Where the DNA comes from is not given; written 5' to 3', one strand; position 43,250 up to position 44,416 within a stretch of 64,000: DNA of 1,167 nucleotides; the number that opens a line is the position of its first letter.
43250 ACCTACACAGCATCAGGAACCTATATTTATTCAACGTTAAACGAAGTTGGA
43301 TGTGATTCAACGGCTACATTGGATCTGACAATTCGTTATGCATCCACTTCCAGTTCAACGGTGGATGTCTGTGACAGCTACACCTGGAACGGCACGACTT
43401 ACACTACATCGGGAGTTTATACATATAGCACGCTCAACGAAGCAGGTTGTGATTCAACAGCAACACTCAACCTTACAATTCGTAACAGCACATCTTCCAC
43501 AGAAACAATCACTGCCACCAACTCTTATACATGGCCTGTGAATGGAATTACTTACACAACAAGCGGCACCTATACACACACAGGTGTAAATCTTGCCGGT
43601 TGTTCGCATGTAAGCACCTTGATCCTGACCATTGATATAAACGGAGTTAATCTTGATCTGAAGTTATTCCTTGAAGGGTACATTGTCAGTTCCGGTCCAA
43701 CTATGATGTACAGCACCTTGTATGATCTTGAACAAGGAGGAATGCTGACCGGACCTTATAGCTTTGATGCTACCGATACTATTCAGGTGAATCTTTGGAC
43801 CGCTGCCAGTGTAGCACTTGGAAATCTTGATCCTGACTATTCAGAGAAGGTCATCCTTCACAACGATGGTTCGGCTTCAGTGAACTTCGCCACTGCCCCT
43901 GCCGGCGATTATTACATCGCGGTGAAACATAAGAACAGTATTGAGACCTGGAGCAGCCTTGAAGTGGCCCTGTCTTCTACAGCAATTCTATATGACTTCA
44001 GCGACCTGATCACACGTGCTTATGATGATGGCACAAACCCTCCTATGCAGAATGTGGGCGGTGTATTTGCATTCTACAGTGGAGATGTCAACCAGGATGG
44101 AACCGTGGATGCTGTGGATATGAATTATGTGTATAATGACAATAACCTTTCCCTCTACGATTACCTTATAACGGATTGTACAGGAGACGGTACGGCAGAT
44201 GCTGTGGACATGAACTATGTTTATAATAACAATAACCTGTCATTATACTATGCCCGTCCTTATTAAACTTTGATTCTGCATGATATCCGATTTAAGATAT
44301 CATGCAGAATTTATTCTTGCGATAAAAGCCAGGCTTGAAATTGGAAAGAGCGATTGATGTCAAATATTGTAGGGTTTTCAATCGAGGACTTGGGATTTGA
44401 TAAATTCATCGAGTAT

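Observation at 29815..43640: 94 tandem copies of a 49-aa two-cysteine repeat that I cannot assign to a named family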

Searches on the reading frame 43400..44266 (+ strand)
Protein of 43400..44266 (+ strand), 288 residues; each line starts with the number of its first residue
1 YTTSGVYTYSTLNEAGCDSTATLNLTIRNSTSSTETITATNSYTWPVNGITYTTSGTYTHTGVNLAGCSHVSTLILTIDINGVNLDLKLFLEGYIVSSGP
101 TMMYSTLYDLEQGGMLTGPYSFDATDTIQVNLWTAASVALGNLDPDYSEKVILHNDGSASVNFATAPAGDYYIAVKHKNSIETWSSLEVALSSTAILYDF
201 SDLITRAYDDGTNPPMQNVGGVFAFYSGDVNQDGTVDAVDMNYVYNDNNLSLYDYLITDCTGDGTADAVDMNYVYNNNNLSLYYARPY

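Call 4: search_protein_families(library=pfam, max_evalue=1, proteins=[window:43400-44266:+])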
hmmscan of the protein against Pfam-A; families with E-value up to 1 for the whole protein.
window:43400-44266:+ (288 aa): 3 families
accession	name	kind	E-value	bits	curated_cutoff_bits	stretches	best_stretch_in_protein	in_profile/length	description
PF00404.24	Dockerin_1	-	0.005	17.5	22.9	1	228-276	2-54/57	Dockerin type I domain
PF22648.2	SET7_N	-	0.025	14.9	27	1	228-257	22-51/74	Histone H3 K4-specific methyltransferase SET7 N-terminal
PF07495.19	Y_Y_Y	-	0.094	13.1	26.6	1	148-188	18-57/65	Y_Y_Y domain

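Call 5: search_protein_families(library=ncbifam, max_evalue=1, proteins=[window:43400-44266:+])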
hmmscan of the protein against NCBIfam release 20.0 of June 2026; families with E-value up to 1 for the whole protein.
window:43400-44266:+ (288 aa): 0 families

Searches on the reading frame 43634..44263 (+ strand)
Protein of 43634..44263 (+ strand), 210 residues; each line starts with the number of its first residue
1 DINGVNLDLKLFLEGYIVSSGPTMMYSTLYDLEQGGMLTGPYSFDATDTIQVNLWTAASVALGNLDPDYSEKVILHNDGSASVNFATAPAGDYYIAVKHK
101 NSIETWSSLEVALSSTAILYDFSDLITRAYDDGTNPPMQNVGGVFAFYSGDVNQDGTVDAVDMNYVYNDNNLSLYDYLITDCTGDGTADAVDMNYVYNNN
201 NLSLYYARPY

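Call 47: find_homologous_proteins(query=window:43634-44263:+, max_evalue=0.001)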
Query window:43634-44263:+ (210 aa): 98 proteins with E <= 0.001 among 290 candidates.
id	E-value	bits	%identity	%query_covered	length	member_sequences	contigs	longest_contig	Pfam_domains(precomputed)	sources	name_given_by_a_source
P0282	3.8e-125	434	92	100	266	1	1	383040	-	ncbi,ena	-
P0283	2.4e-66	242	60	98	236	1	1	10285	-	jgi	-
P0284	1.7e-58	216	59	89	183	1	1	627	-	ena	-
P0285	1.4e-54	203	58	89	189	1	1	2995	-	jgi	-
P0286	1.1e-53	200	56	89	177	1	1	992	-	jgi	jgi:hypothetical protein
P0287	8.0e-48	181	50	97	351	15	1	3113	-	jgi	-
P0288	3.0e-46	176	52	97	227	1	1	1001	-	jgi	jgi:hypothetical protein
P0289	1.1e-44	171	47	97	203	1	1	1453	-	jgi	jgi:hypothetical protein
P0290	8.0e-44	168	54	79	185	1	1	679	-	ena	-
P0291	1.4e-43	167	49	97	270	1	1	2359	PF00404.25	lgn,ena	-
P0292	1.5e-43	167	60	66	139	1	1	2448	-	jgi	jgi:hypothetical protein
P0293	4.0e-43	166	46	97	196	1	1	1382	-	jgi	-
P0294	5.2e-43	165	48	98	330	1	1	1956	-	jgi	-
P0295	6.3e-43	165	50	98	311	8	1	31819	PF00404.25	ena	-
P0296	9.5e-43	164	48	98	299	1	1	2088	-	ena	-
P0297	1.1e-42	164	45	96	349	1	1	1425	PF17963.8,PF17892.8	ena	-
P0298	1.0e-41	161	49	98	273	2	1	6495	PF00404.25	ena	-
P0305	3.3e-39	153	49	97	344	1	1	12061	PF00404.25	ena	-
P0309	4.5e-38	149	44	97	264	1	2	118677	PF00404.25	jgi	-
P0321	4.4e-34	136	54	60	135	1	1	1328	PF00404.25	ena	-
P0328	3.6e-27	114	40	98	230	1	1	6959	PF00404.25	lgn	-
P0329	2.3e-26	111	48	57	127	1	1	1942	PF00404.25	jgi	-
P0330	1.9e-25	108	40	98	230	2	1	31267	PF00404.25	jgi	-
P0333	4.5e-22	97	45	62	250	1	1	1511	PF00404.25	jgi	jgi:hypothetical protein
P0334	7.0e-22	96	40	94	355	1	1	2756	PF00404.25,PF00963.25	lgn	-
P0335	2.9e-21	94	43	70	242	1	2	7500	PF00404.25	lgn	-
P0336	4.3e-21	94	42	78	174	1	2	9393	PF00404.25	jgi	jgi:hypothetical protein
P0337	8.2e-21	93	48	60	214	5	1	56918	PF00404.25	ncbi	-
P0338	1.3e-20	92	44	64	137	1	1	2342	PF00404.25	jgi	jgi:hypothetical protein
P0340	2.6e-20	91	45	62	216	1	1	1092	PF00404.25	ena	-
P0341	4.7e-20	90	45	62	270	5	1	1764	PF00404.25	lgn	-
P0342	7.0e-20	90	36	96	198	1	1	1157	PF00404.25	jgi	jgi:hypothetical protein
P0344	1.5e-19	89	44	60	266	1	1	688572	PF00404.25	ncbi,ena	-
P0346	1.5e-18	85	41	66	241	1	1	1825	PF00404.25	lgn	-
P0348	2.3e-18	85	40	67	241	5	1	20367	PF00404.25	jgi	jgi:hypothetical protein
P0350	2.6e-18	85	35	92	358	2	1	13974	PF00404.25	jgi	jgi:hypothetical protein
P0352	5.6e-18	84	39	72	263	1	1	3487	PF00404.25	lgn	-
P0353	6.7e-18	83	40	64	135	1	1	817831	-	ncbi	-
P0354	7.7e-18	83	41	67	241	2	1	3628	PF00404.25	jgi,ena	-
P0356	2.2e-17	82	33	97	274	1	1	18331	PF00404.25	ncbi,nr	ncbi:MAG: hypothetical protein IPH45_20400 [Bacteroidales bacterium]|nr:hypothetical protein [Bacter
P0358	5.2e-17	80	30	99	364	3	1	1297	PF00404.25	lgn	-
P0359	1.4e-16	79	33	92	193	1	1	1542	PF00404.25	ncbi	ncbi:MAG: dockerin type I domain-containing protein, partial [Ignavibacteria bacterium]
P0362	1.1e-15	76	34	98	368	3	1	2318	PF00404.25,PF00963.25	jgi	-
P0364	1.6e-15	76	38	57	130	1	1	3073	PF00404.25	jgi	jgi:hypothetical protein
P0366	1.8e-15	75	45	57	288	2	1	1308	PF00404.25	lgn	-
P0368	2.4e-15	75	39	63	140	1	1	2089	PF00404.25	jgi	jgi:hypothetical protein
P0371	3.1e-14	71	34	96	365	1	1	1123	PF19190.7,PF00404.25,PF13004.14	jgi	jgi:hypothetical protein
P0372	5.3e-14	71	37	65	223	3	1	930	PF00404.25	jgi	jgi:hypothetical protein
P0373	3.3e-13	68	35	85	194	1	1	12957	PF00404.25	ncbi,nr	ncbi:MAG: hypothetical protein PHW35_13550, partial [Lentimicrobiaceae bacterium]|nr:hypothetical pr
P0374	3.5e-13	68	33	95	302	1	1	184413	PF05593.20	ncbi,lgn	-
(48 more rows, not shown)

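Call 48: find_encoding_contigs(protein=P0282, flank=10000, max_places=3)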
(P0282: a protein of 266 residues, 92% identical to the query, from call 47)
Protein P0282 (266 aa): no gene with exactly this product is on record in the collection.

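Call 50: list_cluster_members(proteins=[P0282, P0344, P0337, P0353, P0125, P0183])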
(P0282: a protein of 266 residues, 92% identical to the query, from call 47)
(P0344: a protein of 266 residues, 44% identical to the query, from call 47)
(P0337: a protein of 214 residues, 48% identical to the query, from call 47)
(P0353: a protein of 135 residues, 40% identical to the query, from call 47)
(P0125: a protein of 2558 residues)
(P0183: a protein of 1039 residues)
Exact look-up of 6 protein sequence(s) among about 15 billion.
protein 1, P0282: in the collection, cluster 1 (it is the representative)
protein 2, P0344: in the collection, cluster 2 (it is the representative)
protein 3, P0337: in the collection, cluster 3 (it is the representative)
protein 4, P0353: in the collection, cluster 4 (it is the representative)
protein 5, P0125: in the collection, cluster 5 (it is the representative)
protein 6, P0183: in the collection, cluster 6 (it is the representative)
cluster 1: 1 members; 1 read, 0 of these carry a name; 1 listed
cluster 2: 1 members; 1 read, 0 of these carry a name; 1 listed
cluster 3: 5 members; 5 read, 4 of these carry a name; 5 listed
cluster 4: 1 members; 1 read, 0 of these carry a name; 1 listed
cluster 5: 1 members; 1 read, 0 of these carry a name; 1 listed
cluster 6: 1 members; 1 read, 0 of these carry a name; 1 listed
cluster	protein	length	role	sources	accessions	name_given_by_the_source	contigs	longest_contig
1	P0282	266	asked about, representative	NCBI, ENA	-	-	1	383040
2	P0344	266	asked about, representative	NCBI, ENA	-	-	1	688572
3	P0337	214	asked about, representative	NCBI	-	-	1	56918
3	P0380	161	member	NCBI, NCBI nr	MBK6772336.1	MAG: hypothetical protein IPG78_09450 [Ignavibacteria bacterium] | hypothetical protein [Ignavibacteria bacterium]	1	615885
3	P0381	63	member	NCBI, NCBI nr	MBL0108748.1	MAG: hypothetical protein IPP52_16060 [Ignavibacteria bacterium] | hypothetical protein [Ignavibacteria bacterium]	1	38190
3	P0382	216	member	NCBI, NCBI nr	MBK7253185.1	MAG: hypothetical protein IPI04_04495 [Ignavibacteria bacterium] | hypothetical protein [Ignavibacteria bacterium]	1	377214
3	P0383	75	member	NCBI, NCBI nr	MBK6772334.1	MAG: hypothetical protein IPG78_09440 [Ignavibacteria bacterium] | hypothetical protein [Ignavibacteria bacterium]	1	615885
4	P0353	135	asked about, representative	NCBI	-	-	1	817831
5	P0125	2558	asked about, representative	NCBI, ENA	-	-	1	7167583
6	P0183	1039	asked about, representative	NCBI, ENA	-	-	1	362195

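Call 60: predict_structure(alignment_id=A2)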
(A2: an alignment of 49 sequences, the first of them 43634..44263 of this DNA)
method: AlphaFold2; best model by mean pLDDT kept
length: 210 residues; sequences in the alignment: 49
mean_pLDDT: 95.9   pTM: 0.91
mean pLDDT of the five models: 95.9, 95.6, 95.1, 94.6, 93.7
residues with pLDDT >= 90: 200; 70-90: 9; 50-70: 1; < 50: 0
segments of 3 or more residues with pLDDT < 50: none
pLDDT, mean of each block of 10 residues (from residue 1): 89 94 94 93 98 98 96 98 97 98 97 96 98 95 96 97 98 95 96 97 93
secondary structure, 60 per line:
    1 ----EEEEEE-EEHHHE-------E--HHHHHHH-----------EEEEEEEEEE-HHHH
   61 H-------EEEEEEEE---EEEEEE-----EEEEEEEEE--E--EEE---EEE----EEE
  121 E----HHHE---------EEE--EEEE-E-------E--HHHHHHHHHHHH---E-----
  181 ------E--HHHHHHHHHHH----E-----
elements in order: E5-10 H28-34 E46-55 H57-61 E69-76 E80-85 E91-99 E105-107 E111-113 E118-121 E139-141 E144-147 H160-171 H190-200

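Call 62: fold_search(model_id=the predicted structure, library=pdb)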
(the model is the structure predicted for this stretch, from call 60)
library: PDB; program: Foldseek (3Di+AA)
matches with E <= 10: 1022; with E <= 0.001: 10
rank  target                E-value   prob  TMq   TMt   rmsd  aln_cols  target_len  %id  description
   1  4wi0_B                2.1e-05  1.00  0.51  0.66   4.6       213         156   11  Crystal structure of Coh3ScaB-XDoc_M2ScaA complex: A C-terminal interface mutant of type II Cohesin-X-Dockerin complex (released 2015-10-07)
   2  4fl4_I                3.0e-05  1.00  0.51  0.37   5.1       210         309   10  Scaffoldin conformation and dynamics revealed by a ternary complex from the Clostridium thermocellum cellulosome (released 2012-06-27)
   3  4fl4_C                3.2e-05  1.00  0.53  0.38   4.6       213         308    9  Scaffoldin conformation and dynamics revealed by a ternary complex from the Clostridium thermocellum cellulosome (released 2012-06-27)
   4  5g5d_B                5.2e-05  1.00  0.51  0.65   4.5       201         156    9  Crystal Structure of the CohScaC2-XDocCipA type II complex from Clostridium thermocellum (released 2017-04-05)
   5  2b59_B                5.2e-05  1.00  0.48  0.62   4.8       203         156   10  The type II cohesin dockerin complex (released 2005-10-11)
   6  3kcp_A                5.5e-05  1.00  0.54  0.39   4.4       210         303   11  Crystal structure of interacting Clostridium thermocellum multimodular components (released 2010-02-09)
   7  4u3s_B                5.8e-05  1.00  0.49  0.64   5.3       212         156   11  Crystal structure of Coh3ScaB-XDoc_M1ScaA complex: A N-terminal interface mutant of type II Cohesin-X-Dockerin complex (released 2015-07-29)
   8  5k39_B                1.3e-04  1.00  0.47  0.61   5.9       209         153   11  THE TYPE II COHESIN DOCKERIN COMPLEX FROM CLOSTRIDIUM THERMOCELLUM (released 2017-03-29)
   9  5m0y_B                1.8e-04  1.00  0.48  0.61   5.5       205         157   11  Crystal Structure of the CohScaA-XDocCipB type II complex from Clostridium thermocellum at 1.5Angstrom resolution (released 2017-09-06)
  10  4fl4_L                2.1e-04  1.00  0.49  0.36   5.6       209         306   12  Scaffoldin conformation and dynamics revealed by a ternary complex from the Clostridium thermocellum cellulosome (released 2012-06-27)
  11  6yoa_B                1.2e-03  1.00  0.29  0.41   8.0       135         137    6  Lig v 1 structure and the inflammatory response to the Ole e 1 protein family (released 2020-05-13)
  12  4iyk                  1.4e-03  1.00  0.27  0.27   4.9       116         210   13  Crystal structure of a putative carbohydrate binding protein (BACUNI_04699) from Bacteroides uniformis ATCC 8492 at 2.00 (released 2013-02-20)
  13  6yoa_A                2.6e-03  0.99  0.27  0.39   9.0       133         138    8  Lig v 1 structure and the inflammatory response to the Ole e 1 protein family (released 2020-05-13)
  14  8qox_B                3.1e-03  0.84  0.27  0.14  14.3       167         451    8  Two-component assembly of SlaA and SlaB S-layer proteins of Sulfolobus acidocaldarius (released 2024-02-21)
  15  4fxt_E                3.7e-03  0.97  0.25  0.26   5.9       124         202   14  Crystal structure of a DUF3823 family protein (BACOVA_02663) from Bacteroides ovatus ATCC 8483 at 2.77 A resolution (released 2012-07-25)
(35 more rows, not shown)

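Call 84: find_related_loci(query=window:43634-44263:+, collection=metagenome_contigs, flank=10000)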
Query window:43634-44263:+ (210 aa) in metagenome_contigs; peptide patterns used: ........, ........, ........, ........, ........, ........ (x = any residue, [..] = any of these).
34 stretches matched a pattern; 6 encode a relative of the query (tblastn E <= 1e-3); 6 distinct loci.
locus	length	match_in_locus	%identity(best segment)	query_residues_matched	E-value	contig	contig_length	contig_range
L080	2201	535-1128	53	5-210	2e-55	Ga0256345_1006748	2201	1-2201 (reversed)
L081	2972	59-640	50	7-210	4e-53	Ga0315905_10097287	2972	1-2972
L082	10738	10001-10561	34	7-209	2e-27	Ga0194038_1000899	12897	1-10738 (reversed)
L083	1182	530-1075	35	7-199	6e-23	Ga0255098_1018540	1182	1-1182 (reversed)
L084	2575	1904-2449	35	7-199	1e-22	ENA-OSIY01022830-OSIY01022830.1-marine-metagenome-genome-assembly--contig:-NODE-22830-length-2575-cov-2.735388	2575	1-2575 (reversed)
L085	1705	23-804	40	70-204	1e-18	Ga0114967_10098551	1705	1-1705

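Call 87: search_protein_families(library=pfam, max_evalue=0.001, proteins=[P0334, P0362, P0371, P0297, P0374, P0350, P0305])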
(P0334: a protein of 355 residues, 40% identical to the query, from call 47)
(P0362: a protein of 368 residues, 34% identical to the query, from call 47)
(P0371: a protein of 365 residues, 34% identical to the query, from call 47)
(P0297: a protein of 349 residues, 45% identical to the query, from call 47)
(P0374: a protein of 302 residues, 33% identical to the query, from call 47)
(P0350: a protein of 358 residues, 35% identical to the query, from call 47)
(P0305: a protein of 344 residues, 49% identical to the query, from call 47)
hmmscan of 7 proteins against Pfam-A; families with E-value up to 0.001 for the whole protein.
P0334 (355 aa): 2 families
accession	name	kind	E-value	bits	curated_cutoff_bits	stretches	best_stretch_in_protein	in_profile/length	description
PF00963.24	Cohesin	-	9.4e-06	26.3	24.1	1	36-72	12-51/139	Cohesin domain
PF00404.24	Dockerin_1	-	1.6e-05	25.4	22.9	1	293-342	1-54/57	Dockerin type I domain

P0362 (368 aa): 3 families
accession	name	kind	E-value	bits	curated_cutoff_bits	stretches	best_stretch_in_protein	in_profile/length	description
PF00963.24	Cohesin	-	6.4e-07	30.1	24.1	1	36-128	9-106/139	Cohesin domain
PF00404.24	Dockerin_1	-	5.3e-06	27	22.9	1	309-357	2-54/57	Dockerin type I domain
PF13517.12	FG-GAP_3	-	0.00016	22.6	26.9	0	285-319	29-59/61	FG-GAP-like repeat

P0371 (365 aa): 4 families
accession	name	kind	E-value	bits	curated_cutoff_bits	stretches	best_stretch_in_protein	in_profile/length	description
PF19190.6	BACON_2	-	1.3e-10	41.5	25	1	90-172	2-93/94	Viral BACON domain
PF13004.13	BACON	-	1.2e-07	32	25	1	115-170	2-60/61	Putative binding domain, N-terminal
PF00404.24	Dockerin_1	-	7.3e-07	29.7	22.9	1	304-350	1-51/57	Dockerin type I domain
PF00629.30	MAM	-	3.4e-05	24.2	26.4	1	7-84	75-153/158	MAM domain, meprin/A5/mu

P0297 (349 aa): 3 families
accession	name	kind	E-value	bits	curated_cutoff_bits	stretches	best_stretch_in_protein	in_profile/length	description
PF17963.7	Big_9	-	1.3e-06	29.7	23.6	1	3-44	51-89/89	Bacterial Ig domain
PF17892.7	Cadherin_5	-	5.9e-06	26.5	26.5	1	4-32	59-87/98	Cadherin-like domain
PF00404.24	Dockerin_1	-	0.00021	21.9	22.9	1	289-337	2-54/57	Dockerin type I domain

P0374 (302 aa): 1 family
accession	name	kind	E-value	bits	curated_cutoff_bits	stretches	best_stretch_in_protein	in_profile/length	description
PF05593.20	RHS_repeat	-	2.4e-06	28.2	22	1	35-70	1-34/38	RHS Repeat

P0350 (358 aa): 1 family
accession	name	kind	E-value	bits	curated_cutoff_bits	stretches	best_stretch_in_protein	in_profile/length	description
PF00404.24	Dockerin_1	-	1.7e-05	25.3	22.9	0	298-317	35-54/57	Dockerin type I domain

P0305 (344 aa): 1 family
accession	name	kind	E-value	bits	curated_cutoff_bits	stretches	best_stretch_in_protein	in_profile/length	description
PF00404.24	Dockerin_1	-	8.6e-06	26.3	22.9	1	284-332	2-54/57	Dockerin type I domain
